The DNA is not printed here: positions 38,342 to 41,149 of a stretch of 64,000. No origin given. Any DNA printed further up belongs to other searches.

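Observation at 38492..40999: Soluble histidine kinase whose input region is a complete ABC-transporter ATPase domain (NBD-GAF-GAF-HisKA-HATPase)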

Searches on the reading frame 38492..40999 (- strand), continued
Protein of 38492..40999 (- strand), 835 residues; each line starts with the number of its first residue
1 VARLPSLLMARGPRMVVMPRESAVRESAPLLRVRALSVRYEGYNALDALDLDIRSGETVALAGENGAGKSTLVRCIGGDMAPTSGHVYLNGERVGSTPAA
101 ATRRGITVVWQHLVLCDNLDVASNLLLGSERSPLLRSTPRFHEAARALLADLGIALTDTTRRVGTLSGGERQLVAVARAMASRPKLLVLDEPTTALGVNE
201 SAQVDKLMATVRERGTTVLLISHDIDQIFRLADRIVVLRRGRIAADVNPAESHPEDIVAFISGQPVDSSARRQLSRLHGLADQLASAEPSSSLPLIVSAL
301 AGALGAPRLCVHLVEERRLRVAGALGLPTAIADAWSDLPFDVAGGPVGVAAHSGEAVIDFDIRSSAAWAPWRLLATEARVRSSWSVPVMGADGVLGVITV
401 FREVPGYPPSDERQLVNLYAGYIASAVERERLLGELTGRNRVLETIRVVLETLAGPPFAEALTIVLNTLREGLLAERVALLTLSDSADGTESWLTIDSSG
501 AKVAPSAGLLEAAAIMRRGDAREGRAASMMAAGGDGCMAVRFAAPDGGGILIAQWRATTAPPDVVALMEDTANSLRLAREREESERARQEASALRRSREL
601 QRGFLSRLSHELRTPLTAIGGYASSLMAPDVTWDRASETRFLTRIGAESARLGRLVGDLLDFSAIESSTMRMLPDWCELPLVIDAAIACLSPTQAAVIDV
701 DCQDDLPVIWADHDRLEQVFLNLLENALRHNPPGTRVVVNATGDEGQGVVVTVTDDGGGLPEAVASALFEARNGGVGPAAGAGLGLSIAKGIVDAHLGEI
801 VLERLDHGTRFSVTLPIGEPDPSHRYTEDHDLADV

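Call 36: find_encoding_contigs(protein=P0373, flank=8000, max_places=1)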
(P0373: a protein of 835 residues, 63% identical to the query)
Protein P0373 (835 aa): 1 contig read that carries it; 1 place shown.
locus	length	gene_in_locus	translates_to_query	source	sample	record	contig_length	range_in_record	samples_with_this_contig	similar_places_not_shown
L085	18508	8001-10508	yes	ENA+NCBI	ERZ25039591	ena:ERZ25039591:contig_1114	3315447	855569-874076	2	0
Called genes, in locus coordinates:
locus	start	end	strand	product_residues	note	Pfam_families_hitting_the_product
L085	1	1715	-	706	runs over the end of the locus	PF02653:BPD_transp_2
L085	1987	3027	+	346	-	PF00248:Aldo_ket_red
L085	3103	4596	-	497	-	PF00370:FGGY_N, PF02782:FGGY_C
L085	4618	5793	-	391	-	PF01261:AP_endonuc_2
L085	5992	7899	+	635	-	PF05787:PhoX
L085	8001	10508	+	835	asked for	PF00005:ABC_tran, PF13304:AAA_21 (faint), PF13185:GAF_2, PF00512:HisKA, PF02518:HATPase_c, PF13581:HATPase_c_2 (faint)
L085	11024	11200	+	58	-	PF00486:Trans_reg_C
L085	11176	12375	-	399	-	-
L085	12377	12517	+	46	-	-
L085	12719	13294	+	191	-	PF00005:ABC_tran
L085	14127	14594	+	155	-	PF02653:BPD_transp_2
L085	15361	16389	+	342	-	PF01839:FG-GAP (faint), PF13517:FG-GAP_3 (weak), PF07593:UnbV_ASPIC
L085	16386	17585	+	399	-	PF21167:DUF6851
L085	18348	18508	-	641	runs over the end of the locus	PF17816:PDZ_4 (weak), PF03572:Peptidase_S41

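Call 38: find_encoding_contigs(protein=P0339, flank=8000, max_places=1)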
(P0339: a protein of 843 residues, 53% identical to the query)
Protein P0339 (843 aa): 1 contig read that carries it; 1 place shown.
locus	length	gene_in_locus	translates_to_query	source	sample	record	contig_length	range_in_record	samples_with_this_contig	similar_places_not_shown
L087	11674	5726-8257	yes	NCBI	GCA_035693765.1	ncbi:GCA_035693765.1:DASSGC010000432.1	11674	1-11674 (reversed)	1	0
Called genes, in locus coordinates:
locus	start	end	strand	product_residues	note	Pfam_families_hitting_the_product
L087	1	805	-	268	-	?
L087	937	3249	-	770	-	PF13196:DUF4012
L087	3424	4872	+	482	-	PF02397:Bac_transf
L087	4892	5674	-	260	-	PF00106:adh_short, PF08659:KR, PF13561:adh_short_C2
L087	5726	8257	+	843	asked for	PF00005:ABC_tran, PF13304:AAA_21 (faint), PF13581:HATPase_c_2 (faint), PF13185:GAF_2, PF00512:HisKA, PF02518:HATPase_c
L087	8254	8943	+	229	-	PF00072:Response_reg, PF00486:Trans_reg_C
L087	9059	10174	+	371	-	PF00532:Peripla_BP_1 (weak), PF13407:Peripla_BP_4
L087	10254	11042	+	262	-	PF00005:ABC_tran, PF02463:SMC_N (faint), PF13304:AAA_21 (faint)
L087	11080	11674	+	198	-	PF02653:BPD_transp_2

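Call 39: find_encoding_contigs(protein=P0356, flank=8000, max_places=2)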
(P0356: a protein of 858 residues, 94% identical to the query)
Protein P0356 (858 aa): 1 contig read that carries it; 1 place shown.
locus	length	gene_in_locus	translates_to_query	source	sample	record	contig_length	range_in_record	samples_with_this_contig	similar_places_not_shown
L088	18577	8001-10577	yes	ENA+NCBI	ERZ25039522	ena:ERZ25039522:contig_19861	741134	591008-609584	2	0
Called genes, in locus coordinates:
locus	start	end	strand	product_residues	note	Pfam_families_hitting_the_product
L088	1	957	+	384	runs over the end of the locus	PF13407:Peripla_BP_4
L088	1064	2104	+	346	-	PF02653:BPD_transp_2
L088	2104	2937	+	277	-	PF00005:ABC_tran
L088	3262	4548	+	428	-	PF00561:Abhydrolase_1, PF08386:Abhydrolase_4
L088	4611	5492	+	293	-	PF13302:Acetyltransf_3 (faint), PF13312:DUF4081, PF00583:Acetyltransf_1, PF13508:Acetyltransf_7 (weak), PF08445:FR47 (weak)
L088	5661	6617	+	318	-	-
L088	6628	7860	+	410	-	PF00171:Aldedh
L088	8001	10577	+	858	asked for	PF00005:ABC_tran, PF13304:AAA_21 (faint), PF13185:GAF_2, PF00512:HisKA, PF02518:HATPase_c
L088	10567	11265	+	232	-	PF00072:Response_reg, PF00486:Trans_reg_C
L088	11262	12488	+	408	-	PF13407:Peripla_BP_4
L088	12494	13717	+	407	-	PF02653:BPD_transp_2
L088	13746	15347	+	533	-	PF06609:TRI12, PF00083:Sugar_tr, PF07690:MFS_1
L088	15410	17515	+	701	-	PF13538:UvrD_C_2 (weak)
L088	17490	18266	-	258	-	PF13560:HTH_31, PF19054:DUF5753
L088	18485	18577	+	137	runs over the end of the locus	-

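Call 40: predict_structure(alignment_id=A1)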
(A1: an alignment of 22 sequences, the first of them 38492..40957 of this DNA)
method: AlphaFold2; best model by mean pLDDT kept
length: 821 residues; sequences in the alignment: 22
mean_pLDDT: 76.1   pTM: 0.36
mean pLDDT of the five models: 76.1, 74.6, 72.9, 72.9, 72.5
residues with pLDDT >= 90: 155; 70-90: 428; 50-70: 160; < 50: 78
segments of 3 or more residues with pLDDT < 50: 1-11, 179-181, 251-276, 649-660, 759-762, 764-766, 805-821
pLDDT, mean of each block of 10 residues (from residue 1): 36 81 83 91 87 81 89 92 86 75 80 71 80 87 85 79 84 75 65 80 86 83 87 84 71 40 35 46 80 85 87 85 91 92 91 89 90 89 92 87 85 68 59 61 68 85 89 71 89 88 77 82 89 85 79 85 78 60 55 61 66 65 72 69 55 40 79 83 89 75 86 83 90 85 78 55 50 75 83 88 55 36 34
secondary structure, 60 per line:
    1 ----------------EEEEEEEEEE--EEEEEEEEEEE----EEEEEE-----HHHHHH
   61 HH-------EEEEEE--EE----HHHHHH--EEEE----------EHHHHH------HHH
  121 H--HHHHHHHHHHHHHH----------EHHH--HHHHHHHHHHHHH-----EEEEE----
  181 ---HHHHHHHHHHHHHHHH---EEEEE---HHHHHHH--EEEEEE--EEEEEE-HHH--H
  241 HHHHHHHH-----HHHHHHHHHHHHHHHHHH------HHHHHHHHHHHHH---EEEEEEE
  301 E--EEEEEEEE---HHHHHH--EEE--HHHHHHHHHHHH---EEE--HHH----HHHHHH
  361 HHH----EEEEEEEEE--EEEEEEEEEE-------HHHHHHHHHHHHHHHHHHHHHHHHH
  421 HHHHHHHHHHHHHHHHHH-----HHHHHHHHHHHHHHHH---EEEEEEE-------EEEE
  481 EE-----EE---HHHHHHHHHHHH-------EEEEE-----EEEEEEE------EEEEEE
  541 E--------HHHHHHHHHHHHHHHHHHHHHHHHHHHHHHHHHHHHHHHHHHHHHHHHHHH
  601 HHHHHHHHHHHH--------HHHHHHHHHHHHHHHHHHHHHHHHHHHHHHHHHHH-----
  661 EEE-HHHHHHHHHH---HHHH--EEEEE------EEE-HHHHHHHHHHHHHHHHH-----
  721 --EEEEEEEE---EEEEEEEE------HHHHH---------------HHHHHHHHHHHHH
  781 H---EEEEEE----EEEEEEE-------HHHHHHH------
elements in order (helices of 4 or more, strands of 3 or more residues): E17-26 E29-39 E44-49 H55-62 E70-75 H84-89 E92-95 H107-111 H118-121 H124-137 H154-166 E172-176 H184-199 E203-207 H211-217 E220-225 E228-233 H240-248 H254-271 H278-290 E294-301 E304-311 H315-320 E323-325 H328-339 E343-345 H355-363 E368-376 E379-388 H396-438 H444-459 E463-469 E477-482 H493-504 E512-516 E522-528 E535-541 H550-612 H621-655 E661-663 H665-674 H678-681 E684-688 E695-697 H699-715 E723-730 E734-741 H748-752 H768-781 E785-790 E795-801 H809-815
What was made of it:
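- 40130..40204 (-): Conserved linker (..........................) between the NBD and GAF1. It is predicted helical but with low model confidence. AlphaFold helix 254-271 in Met15 numbering, pLDDT 35-46 (call 40).
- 39716..40123 (-): GAF domain 1 (residues 293-428). Model pLDDT 80-92 (call 40).
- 39314..39640 (-): Second alpha/beta module (residues about 454-562). It is GAF/PHY-like by predicted fold only. AlphaFold secondary structure (call 40).
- The NBD-GAF linker is modelled with low confidence (pLDDT 35-46, call 40).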

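Call 48: fold_search(model_id=the predicted structure, library=pdb)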
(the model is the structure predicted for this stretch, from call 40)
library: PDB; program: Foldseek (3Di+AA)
matches with E <= 10: 1948; with E <= 0.001: 1759
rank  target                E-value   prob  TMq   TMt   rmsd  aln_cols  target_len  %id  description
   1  8upk_A                4.3e-21  1.00  0.23  0.25  22.2       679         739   19  Pr/Pfr heterodimer (hybrid) state of Stigmatella aurantiaca bacteriophytochrome 2 (released 2024-09-25)
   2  9eut_A                1.4e-20  1.00  0.18  0.20  21.3       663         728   18  Cryo-EM structure of the full-length Pseudomonas aeruginosa bacteriophytochrome in its Pr state (released 2024-09-04)
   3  5x3x_a                2.4e-20  1.00  0.26  0.71   8.7       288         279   33  2.8A resolution structure of a cobalt energy-coupling factor transporter-CbiMQO (released 2017-04-05)
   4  5x3x_A                3.8e-20  1.00  0.27  0.71   9.2       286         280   32  2.8A resolution structure of a cobalt energy-coupling factor transporter-CbiMQO (released 2017-04-05)
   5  9j4r_B                2.9e-19  1.00  0.25  0.59  13.7       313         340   28  Cryo-EM structure of ferric ion importer, FbpBC, from Thermus thermophilus (released 2025-08-13)
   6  2it1_A                4.0e-19  1.00  0.25  0.54  19.5       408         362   22  Structure of PH0203 protein from Pyrococcus horikoshii (released 2007-10-30)
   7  5x40_A                8.0e-19  1.00  0.26  0.68   9.5       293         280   32  Structure of a CbiO dimer bound with AMPPCP (released 2017-04-05)
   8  2it1_B                1.2e-18  1.00  0.25  0.55  16.9       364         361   22  Structure of PH0203 protein from Pyrococcus horikoshii (released 2007-10-30)
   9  2d62                  2.7e-18  1.00  0.24  0.50   3.8       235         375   29  Crystal structure of multiple sugar binding transport ATP-binding protein (released 2006-05-08)
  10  1z47_A                3.9e-18  1.00  0.26  0.58  18.5       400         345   22  Structure of the ATPase subunit CysA of the putative sulfate ATP-binding cassette (ABC) transporter from Alicyclobacil (released 2005-06-07)
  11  3puy_B                4.9e-18  1.00  0.24  0.54   2.7       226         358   30  Crystal Structure of an outward-facing MBP-Maltose transporter complex bound to AMP-PNP after crystal soaking of the p (released 2011-05-18)
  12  5lj9_B                7.9e-18  1.00  0.24  0.79   3.6       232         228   31  Structure of the E. coli MacB ABC domain (C2221) (released 2017-11-15)
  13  2r6g_A                1.1e-17  1.00  0.24  0.52   2.8       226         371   30  The Crystal Structure of the E. coli Maltose Transporter (released 2007-11-27)
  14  3puv_B                1.1e-17  1.00  0.24  0.53   2.8       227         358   30  Crystal Structure of an outward-facing MBP-Maltose transporter complex bound to ADP-VO4 (released 2011-08-10)
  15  8zx1_A                1.1e-17  1.00  0.26  0.56  18.0       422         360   20  Cryo-EM structure of E.coli spermidine transporter PotABC in nanodisc (released 2024-10-09)
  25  2r6g_B                2.8e-17  1.00  0.25  0.53   3.4       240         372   30  The Crystal Structure of the E. coli Maltose Transporter (released 2007-11-27)
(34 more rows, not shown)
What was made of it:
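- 39314..39640 (-): Foldseek top hits are bacteriophytochromes 8upk_A and 9eut_A (call 48).
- Closest known: Bacteriophytochrome histidine kinases. Same: They are the best whole-chain fold matches (8upk_A E 4e-21, 9eut_A E 1e-20, about 670 aligned columns, call 48).
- Checked: The whole C-terminal 550 residues align best to full-length bacteriophytochromes (GAF-PHY-HK; 8upk_A, 9eut_A; call 48).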

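Call 55: find_encoding_contigs(protein=P0365, flank=8000, max_places=1)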
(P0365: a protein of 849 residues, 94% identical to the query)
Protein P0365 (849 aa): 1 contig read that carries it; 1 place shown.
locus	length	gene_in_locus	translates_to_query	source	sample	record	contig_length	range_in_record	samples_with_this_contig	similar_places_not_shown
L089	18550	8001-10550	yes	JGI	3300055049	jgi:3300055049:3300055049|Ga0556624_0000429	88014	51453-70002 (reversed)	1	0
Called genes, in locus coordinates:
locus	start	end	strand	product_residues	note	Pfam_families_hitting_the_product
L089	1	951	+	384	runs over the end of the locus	PF13407:Peripla_BP_4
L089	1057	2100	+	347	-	PF02653:BPD_transp_2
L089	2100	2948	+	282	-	PF00005:ABC_tran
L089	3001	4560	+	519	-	PF00561:Abhydrolase_1, PF08386:Abhydrolase_4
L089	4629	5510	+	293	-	PF13302:Acetyltransf_3 (faint), PF13312:DUF4081, PF00583:Acetyltransf_1, PF13508:Acetyltransf_7 (weak), PF08445:FR47 (weak)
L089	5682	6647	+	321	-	-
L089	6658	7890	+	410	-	PF00171:Aldedh (weak)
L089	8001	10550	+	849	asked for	PF00005:ABC_tran, PF13304:AAA_21 (weak), PF13185:GAF_2, PF00512:HisKA, PF02518:HATPase_c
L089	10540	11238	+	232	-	PF00072:Response_reg, PF00486:Trans_reg_C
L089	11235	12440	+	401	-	PF13407:Peripla_BP_4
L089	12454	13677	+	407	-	PF02653:BPD_transp_2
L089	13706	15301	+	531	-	PF06609:TRI12, PF00083:Sugar_tr, PF07690:MFS_1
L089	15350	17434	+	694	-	PF00580:UvrD-helicase (faint), PF01443:Viral_helicase1 (faint), PF13538:UvrD_C_2 (weak)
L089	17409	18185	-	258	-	PF13560:HTH_31, PF19054:DUF5753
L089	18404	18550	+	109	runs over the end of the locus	-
